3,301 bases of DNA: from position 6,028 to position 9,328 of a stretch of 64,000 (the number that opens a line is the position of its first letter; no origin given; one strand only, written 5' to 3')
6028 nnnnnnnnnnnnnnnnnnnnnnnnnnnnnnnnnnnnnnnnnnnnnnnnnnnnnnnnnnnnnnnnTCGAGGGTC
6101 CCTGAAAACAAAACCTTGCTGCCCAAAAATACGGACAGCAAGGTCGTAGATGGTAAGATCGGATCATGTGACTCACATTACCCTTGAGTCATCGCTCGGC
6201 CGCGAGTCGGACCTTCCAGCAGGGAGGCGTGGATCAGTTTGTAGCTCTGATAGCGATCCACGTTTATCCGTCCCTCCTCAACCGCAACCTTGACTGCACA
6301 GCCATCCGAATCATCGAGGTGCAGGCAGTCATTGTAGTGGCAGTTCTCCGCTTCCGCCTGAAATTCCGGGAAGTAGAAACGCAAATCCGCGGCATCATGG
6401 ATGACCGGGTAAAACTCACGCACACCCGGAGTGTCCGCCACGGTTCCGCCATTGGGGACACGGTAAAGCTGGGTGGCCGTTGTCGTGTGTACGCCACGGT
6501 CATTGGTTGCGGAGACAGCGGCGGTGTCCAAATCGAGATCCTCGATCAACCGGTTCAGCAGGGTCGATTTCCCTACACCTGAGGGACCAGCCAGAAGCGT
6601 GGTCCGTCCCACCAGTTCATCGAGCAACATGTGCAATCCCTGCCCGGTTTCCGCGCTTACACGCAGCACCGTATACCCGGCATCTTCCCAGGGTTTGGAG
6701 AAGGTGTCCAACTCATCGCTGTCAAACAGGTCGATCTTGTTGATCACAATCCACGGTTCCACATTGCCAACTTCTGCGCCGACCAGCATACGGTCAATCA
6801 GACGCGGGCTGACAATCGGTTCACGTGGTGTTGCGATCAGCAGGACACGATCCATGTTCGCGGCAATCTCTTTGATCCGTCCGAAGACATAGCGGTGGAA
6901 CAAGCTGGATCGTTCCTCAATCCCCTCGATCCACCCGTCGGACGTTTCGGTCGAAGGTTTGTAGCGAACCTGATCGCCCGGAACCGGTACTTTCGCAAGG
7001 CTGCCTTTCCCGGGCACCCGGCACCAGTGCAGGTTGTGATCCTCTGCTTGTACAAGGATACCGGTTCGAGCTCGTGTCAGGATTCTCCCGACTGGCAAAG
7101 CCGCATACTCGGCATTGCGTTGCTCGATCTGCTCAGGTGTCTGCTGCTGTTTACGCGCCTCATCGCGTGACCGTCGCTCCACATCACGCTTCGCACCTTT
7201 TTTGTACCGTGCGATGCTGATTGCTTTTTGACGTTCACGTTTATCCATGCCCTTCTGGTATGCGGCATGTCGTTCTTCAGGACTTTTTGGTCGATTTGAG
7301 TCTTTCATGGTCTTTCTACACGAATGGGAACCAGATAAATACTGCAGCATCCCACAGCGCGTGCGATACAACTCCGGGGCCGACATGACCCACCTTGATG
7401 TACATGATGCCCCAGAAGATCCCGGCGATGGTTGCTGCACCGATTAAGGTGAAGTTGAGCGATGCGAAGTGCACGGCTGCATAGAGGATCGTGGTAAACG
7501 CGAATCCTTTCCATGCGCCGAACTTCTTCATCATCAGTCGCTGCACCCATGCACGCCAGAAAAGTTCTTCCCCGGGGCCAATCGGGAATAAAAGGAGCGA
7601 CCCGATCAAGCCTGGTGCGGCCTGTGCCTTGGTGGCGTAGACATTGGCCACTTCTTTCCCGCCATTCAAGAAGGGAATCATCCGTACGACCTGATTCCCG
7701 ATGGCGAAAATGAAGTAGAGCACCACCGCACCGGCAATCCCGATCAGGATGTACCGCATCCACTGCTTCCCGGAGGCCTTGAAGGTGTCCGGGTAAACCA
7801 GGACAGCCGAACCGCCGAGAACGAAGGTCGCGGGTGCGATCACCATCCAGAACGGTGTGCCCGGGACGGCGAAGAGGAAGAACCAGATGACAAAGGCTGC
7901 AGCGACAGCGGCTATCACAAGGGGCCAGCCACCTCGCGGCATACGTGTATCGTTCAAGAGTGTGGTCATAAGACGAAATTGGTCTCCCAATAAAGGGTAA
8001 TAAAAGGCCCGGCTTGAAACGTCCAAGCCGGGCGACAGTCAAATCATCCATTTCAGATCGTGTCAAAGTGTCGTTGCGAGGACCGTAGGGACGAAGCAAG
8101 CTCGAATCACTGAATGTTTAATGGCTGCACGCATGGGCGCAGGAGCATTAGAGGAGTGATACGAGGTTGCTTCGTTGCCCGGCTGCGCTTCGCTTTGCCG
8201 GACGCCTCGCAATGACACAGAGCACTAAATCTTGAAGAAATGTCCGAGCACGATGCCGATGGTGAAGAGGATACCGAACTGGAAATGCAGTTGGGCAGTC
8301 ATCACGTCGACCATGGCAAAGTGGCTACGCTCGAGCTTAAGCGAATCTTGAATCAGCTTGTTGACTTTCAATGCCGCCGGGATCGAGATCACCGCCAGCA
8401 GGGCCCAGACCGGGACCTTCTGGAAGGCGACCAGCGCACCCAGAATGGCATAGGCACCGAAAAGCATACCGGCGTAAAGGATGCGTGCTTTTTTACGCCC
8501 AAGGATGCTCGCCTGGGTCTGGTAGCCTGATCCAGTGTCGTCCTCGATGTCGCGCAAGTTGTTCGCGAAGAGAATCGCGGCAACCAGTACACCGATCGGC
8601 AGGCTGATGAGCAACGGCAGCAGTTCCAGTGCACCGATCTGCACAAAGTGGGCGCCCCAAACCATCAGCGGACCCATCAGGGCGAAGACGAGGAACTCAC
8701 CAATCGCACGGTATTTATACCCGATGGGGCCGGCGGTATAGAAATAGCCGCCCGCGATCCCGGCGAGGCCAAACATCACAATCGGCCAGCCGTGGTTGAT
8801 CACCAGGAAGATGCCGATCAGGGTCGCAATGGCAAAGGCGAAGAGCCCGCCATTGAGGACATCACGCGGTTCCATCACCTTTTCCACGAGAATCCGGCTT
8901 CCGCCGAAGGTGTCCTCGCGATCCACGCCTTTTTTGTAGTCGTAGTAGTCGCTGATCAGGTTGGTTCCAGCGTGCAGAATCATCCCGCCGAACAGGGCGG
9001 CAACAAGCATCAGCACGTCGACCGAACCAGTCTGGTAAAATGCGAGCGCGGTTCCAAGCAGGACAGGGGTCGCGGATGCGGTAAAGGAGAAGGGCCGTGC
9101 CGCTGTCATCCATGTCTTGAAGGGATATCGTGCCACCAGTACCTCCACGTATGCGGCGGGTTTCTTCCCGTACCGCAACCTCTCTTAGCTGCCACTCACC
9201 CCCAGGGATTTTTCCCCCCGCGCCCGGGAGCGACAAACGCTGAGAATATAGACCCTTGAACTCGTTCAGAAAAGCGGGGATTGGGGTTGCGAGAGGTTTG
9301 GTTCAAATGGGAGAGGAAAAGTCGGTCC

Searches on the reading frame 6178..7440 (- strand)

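Call 35: search_protein_families(library=pfam, proteins=[window:6178-7440:-], max_evalue=0.001)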
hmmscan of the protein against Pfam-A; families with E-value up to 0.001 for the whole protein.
window:6178-7440:- (420 aa): 4 families
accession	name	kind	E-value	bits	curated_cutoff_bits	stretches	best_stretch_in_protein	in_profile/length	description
PF03193.22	RsgA_GTPase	-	1.9e-50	171.5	30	1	174-343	1-171/174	RsgA GTPase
PF01926.29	MMR_HSR1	-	2e-06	28.3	21.9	1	282-347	3-57/113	50S ribosome-binding GTPase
PF13191.12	AAA_16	-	0.00037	21.5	32.6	1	279-312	25-58/167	AAA ATPase domain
PF13401.12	AAA_22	-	0.0004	21.1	27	1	281-318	8-33/130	AAA domain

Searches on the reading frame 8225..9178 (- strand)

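Call 35: search_protein_families(library=pfam, proteins=[window:8225-9178:-], max_evalue=0.001)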
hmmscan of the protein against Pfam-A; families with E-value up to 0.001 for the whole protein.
window:8225-9178:- (317 aa): 1 family
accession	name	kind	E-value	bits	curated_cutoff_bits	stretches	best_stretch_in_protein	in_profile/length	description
PF01040.23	UbiA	-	1.9e-32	112.9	34.2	1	38-273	4-230/250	UbiA prenyltransferase family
